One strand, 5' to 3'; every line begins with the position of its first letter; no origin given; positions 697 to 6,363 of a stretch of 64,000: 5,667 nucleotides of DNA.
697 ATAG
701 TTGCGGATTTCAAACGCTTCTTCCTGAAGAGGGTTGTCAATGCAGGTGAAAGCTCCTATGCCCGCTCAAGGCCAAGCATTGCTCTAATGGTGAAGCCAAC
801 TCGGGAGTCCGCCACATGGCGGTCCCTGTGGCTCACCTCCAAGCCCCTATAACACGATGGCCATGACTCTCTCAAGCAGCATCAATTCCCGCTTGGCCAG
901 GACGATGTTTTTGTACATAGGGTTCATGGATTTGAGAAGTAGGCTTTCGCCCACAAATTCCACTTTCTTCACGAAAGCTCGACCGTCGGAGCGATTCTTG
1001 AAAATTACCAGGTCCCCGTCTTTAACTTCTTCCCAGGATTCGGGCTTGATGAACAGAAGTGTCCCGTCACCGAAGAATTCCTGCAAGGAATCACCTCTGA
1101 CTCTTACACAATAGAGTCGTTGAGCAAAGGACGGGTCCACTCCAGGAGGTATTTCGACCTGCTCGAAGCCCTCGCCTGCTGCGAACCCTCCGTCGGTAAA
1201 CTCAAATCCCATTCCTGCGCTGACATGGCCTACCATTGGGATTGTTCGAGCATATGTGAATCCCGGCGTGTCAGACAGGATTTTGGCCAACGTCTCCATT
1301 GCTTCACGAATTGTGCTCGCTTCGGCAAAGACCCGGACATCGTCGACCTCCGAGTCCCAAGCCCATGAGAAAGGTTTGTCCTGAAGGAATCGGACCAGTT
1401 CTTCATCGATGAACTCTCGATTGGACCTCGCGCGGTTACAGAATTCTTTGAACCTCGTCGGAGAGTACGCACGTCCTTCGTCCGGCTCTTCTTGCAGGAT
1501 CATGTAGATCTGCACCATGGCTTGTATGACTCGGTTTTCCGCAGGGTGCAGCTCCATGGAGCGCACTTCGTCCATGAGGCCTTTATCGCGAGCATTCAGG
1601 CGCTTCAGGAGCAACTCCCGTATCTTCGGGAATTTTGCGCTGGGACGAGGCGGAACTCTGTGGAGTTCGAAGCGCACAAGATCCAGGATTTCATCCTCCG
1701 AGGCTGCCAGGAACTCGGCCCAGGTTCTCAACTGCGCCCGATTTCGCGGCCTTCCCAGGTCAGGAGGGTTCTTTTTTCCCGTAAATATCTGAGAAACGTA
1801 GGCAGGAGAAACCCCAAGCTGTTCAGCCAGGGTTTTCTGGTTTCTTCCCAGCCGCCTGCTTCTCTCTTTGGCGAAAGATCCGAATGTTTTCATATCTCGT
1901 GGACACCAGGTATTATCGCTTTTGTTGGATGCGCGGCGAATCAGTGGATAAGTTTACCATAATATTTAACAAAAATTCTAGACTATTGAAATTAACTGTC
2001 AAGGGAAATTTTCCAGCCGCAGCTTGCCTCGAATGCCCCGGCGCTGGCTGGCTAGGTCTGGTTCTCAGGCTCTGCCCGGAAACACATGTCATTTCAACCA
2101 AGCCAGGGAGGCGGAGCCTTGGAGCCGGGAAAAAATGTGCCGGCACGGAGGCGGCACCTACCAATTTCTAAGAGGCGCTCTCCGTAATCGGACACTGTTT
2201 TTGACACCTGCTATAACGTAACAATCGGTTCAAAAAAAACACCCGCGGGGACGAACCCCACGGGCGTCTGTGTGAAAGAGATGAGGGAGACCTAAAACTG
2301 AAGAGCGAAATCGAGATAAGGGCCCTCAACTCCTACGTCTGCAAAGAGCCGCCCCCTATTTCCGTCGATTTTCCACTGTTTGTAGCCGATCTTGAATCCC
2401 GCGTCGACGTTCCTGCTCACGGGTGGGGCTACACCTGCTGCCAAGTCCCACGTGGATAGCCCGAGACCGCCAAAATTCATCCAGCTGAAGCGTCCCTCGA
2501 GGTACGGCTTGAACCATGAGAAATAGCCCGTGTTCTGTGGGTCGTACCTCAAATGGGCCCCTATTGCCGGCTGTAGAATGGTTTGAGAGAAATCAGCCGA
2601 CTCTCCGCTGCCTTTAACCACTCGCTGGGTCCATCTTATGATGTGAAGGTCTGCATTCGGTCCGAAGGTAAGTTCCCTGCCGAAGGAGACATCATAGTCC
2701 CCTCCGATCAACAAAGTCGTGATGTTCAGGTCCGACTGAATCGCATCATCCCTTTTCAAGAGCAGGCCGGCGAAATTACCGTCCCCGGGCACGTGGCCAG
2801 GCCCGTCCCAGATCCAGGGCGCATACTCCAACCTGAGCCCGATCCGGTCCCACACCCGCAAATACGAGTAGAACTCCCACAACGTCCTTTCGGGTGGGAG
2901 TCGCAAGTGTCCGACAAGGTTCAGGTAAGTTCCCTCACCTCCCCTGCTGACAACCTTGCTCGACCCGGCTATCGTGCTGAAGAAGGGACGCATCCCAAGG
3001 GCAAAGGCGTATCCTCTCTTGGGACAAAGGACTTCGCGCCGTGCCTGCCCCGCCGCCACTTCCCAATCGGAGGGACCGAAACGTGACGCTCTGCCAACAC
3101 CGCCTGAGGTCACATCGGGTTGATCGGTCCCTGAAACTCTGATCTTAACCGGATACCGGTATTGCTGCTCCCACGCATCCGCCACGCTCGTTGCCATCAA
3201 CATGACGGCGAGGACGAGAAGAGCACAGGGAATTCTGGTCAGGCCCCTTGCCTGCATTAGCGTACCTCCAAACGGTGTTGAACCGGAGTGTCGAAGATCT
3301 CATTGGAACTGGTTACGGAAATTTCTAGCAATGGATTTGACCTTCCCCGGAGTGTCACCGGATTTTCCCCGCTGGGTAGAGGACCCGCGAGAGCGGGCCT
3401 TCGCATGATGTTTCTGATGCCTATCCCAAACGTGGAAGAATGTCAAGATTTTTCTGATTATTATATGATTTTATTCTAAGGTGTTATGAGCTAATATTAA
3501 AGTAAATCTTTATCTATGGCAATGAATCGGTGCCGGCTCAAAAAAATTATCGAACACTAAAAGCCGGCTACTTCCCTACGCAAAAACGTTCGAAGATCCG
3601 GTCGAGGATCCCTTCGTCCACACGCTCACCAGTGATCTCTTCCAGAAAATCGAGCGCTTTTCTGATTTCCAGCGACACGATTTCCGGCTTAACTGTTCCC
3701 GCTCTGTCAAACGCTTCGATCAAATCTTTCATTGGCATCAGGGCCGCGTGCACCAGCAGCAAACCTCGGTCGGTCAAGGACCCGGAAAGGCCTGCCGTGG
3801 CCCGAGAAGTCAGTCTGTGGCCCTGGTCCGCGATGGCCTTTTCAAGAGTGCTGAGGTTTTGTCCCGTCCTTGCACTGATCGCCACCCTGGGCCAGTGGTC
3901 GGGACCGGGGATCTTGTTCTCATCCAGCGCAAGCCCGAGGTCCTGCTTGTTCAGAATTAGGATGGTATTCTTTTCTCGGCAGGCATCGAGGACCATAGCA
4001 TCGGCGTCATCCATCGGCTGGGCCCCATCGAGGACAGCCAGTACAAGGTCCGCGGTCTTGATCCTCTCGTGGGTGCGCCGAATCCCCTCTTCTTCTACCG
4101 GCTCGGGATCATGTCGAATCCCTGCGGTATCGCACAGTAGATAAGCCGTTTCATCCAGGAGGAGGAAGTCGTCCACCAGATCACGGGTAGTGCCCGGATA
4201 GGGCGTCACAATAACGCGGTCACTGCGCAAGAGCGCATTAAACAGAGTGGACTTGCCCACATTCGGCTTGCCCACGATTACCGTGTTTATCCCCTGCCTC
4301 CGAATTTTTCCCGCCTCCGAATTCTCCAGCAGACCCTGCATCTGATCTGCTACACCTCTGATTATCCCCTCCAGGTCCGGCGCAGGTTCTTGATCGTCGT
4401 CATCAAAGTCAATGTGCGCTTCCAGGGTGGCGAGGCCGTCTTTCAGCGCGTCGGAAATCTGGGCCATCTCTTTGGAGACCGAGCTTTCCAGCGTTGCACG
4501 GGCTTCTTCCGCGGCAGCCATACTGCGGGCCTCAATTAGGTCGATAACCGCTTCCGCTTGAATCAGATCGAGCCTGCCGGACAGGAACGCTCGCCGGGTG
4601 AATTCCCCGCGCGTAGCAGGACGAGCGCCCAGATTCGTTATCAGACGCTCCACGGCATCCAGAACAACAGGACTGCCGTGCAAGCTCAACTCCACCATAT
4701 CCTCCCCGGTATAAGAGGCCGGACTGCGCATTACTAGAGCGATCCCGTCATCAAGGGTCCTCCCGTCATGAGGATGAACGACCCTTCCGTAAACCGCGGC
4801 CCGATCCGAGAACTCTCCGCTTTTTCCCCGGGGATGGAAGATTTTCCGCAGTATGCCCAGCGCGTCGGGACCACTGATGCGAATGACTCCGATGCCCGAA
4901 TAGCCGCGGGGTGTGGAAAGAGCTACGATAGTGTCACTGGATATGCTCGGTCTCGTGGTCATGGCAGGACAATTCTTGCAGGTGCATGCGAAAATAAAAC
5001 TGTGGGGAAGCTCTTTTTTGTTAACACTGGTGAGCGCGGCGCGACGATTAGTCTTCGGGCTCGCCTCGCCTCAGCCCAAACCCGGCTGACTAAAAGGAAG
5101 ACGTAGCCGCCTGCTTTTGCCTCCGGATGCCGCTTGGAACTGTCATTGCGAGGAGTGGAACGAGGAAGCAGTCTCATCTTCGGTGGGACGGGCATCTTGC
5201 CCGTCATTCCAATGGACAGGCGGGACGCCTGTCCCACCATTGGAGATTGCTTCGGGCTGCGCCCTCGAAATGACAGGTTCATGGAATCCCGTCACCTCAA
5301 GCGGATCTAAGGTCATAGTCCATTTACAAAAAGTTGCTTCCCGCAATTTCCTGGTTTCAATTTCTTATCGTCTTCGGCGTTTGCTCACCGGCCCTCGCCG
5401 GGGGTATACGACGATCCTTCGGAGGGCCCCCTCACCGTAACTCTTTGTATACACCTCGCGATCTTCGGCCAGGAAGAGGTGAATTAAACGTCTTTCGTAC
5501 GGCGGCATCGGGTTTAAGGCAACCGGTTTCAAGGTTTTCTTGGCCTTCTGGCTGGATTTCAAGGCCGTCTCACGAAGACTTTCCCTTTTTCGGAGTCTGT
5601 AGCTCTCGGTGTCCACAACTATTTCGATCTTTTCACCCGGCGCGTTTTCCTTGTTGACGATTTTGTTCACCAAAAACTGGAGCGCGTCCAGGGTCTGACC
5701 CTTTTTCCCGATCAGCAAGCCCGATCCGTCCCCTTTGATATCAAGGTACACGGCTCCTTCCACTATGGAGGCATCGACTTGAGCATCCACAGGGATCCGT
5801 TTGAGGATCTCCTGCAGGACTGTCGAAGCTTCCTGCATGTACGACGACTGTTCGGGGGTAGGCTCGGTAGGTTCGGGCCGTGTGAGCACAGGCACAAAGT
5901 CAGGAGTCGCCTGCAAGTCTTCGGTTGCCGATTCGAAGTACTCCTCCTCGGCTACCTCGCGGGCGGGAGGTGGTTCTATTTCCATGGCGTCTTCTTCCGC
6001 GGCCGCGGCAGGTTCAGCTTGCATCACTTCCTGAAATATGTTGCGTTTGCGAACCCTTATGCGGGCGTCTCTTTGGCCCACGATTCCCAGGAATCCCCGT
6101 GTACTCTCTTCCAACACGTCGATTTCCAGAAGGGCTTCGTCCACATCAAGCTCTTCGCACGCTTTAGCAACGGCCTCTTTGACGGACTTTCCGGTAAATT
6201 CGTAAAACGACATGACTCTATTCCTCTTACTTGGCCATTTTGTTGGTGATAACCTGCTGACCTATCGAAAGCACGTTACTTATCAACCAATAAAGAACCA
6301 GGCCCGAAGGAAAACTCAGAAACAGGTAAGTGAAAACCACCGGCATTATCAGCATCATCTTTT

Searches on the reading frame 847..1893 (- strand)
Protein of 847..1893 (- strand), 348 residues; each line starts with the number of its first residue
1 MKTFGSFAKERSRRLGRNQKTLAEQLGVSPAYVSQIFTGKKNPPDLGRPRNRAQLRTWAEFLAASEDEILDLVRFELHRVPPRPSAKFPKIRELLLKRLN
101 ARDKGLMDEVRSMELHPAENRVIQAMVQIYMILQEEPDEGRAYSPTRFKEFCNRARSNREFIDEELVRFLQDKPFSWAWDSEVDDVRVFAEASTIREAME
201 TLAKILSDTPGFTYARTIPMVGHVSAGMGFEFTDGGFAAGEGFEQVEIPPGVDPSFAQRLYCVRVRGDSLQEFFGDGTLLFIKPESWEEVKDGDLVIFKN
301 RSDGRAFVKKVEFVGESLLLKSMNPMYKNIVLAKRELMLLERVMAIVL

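Call 67: search_protein_families(library=pfam, proteins=[window:847-1893:-])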
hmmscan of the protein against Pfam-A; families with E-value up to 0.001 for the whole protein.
window:847-1893:- (348 aa): 3 families
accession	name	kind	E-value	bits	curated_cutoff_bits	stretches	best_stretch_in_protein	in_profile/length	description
PF00717.28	Peptidase_S24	-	4.9e-16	58.9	23.3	1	219-339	1-111/116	Peptidase S24-like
PF01381.28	HTH_3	-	1.3e-06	28.8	23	1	14-43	7-36/55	Helix-turn-helix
PF13560.12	HTH_31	-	1.3e-05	25.9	27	1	4-69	2-61/64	Helix-turn-helix domain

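Call 71: find_encoding_contigs(protein=window:847-1893:-, flank=10000, max_places=3)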
Protein window:847-1893:- (348 aa): 1 contig read that carries it; 1 place shown.
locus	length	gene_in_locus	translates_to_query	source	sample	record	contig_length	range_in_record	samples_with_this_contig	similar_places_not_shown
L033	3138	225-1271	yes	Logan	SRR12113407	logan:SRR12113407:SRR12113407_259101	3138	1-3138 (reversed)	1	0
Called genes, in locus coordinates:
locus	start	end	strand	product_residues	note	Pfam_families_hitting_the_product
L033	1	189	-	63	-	?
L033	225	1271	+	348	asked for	PF01381:HTH_3 (weak), PF13560:HTH_31 (faint), PF00717:Peptidase_S24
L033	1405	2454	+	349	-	PF01464:SLT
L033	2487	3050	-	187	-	PF01381:HTH_3, PF12844:HTH_19, PF13443:HTH_26, PF05899:Cupin_3 (weak), PF07883:Cupin_2 (weak)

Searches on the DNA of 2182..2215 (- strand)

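Call 95: search_dna_similar(query=window:2182-2215:-, collection=plasmids, mode=distant, max_evalue=10, max_rows=20)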
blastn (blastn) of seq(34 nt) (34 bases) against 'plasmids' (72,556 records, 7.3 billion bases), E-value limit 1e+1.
Records with a match: 7; places in all: 7; records where one place covers at least 80% of the query: 0.
Best place of each record, by identity: >=99% 1; 90-95% 6.
By first word of the organism name: Acinetobacter 4; Enterococcus 2; Aphanizomenonaceae 1.
By predicted mobility (MOB-suite, as given by PLSDB): non-mobilizable 3; mobilizable 2; conjugative 2.
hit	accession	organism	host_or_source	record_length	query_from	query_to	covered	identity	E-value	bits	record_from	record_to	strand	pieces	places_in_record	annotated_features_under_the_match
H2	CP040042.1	Acinetobacter baumannii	Homo sapiens,blood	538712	2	24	68%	91.3%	3e+0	34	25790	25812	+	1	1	YcxB family protein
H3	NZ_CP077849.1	Acinetobacter baumannii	Homo sapiens,Rectal swab_P28_BU14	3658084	2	24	68%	91.3%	3e+0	34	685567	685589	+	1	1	none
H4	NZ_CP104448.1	Acinetobacter baumannii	Homo sapiens,sputum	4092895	2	24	68%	91.3%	3e+0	34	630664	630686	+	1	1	none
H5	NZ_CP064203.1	Acinetobacter baumannii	Homo sapiens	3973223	2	24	68%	91.3%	3e+0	34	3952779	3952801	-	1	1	none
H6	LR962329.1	Enterococcus faecalis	-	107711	5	27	68%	91.3%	3e+0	34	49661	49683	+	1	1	none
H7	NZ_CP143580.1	Enterococcus faecalis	Homo sapiens,bacterial isolate,sonicate ...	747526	5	27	68%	91.3%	3e+0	34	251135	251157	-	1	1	glucosamine-6-phosphate deaminase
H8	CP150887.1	Aphanizomenonaceae cyanobacterium TIOX110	-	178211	5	22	53%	100.0%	3e+0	34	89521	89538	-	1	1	PD-(D/E)XK nuclease family protein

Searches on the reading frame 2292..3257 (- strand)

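Call 67: search_protein_families(library=pfam, proteins=[window:2292-3257:-])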
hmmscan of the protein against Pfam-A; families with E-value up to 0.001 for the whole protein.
window:2292-3257:- (321 aa): 0 families

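Call 101: search_protein_families(library=pfam, proteins=[window:2292-3257:-], max_evalue=0.1)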
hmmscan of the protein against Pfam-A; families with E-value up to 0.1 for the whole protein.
window:2292-3257:- (321 aa): 1 family
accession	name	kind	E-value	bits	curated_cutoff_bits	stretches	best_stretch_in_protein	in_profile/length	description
PF13505.12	OMP_b-brl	-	0.014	16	28.7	0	167-248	66-150/175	Outer membrane protein beta-barrel domain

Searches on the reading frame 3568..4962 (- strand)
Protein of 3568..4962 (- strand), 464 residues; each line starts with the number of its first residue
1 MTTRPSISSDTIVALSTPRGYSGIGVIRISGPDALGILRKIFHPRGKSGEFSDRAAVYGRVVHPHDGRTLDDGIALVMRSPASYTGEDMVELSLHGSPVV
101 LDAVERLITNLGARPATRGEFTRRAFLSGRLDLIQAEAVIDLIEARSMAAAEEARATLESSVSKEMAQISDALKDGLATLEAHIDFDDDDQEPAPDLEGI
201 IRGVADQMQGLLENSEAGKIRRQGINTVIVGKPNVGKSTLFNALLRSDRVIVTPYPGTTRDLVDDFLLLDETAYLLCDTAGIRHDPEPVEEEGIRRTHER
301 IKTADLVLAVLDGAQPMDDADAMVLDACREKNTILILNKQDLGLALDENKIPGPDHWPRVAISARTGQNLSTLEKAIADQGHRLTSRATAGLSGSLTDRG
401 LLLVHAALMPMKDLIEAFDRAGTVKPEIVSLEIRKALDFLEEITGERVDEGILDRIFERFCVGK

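Call 67: search_protein_families(library=pfam, proteins=[window:3568-4962:-])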
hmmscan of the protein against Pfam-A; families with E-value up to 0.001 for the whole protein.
window:3568-4962:- (464 aa): 5 families
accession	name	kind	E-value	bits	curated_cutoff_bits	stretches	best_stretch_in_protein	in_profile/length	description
PF10396.14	TrmE_N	-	7e-39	133.1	29.8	1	11-130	1-117/117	GTP-binding protein TrmE N-terminus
PF12631.12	MnmE_helical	-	1.7e-38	133.3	40.1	1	133-461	1-211/211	MnmE helical domain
PF01926.29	MMR_HSR1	-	1.5e-25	89.9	21.9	1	227-339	2-113/113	50S ribosome-binding GTPase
PF02421.24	FeoB_N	-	1.8e-11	44.3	27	1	227-377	3-156/156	Ferrous iron transport protein B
PF00350.29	Dynamin_N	-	0.00031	21.3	27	0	228-259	2-33/168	Dynamin family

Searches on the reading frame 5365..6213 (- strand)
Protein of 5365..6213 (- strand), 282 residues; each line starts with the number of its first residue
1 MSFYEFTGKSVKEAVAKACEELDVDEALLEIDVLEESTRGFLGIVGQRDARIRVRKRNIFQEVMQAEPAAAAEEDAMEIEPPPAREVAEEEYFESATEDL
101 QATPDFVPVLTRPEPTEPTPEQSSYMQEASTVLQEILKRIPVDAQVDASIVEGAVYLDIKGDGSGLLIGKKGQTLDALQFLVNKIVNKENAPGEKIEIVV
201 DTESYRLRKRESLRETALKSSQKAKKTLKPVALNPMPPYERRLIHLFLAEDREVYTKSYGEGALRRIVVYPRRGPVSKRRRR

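Call 67: search_protein_families(library=pfam, proteins=[window:5365-6213:-])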
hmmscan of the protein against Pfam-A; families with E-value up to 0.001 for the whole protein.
window:5365-6213:- (282 aa): 3 families
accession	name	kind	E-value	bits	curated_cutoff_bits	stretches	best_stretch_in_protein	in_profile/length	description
PF14804.11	Jag_N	-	7.8e-18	65.1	25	1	6-55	1-49/50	Jag N-terminus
PF01424.28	R3H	-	1.3e-15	57.5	26.8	1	211-271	1-60/60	R3H domain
PF13083.13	KH_KhpA-B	-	3.6e-11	43.2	32.1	1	133-191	4-67/73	KhpA/KhpB, KH domain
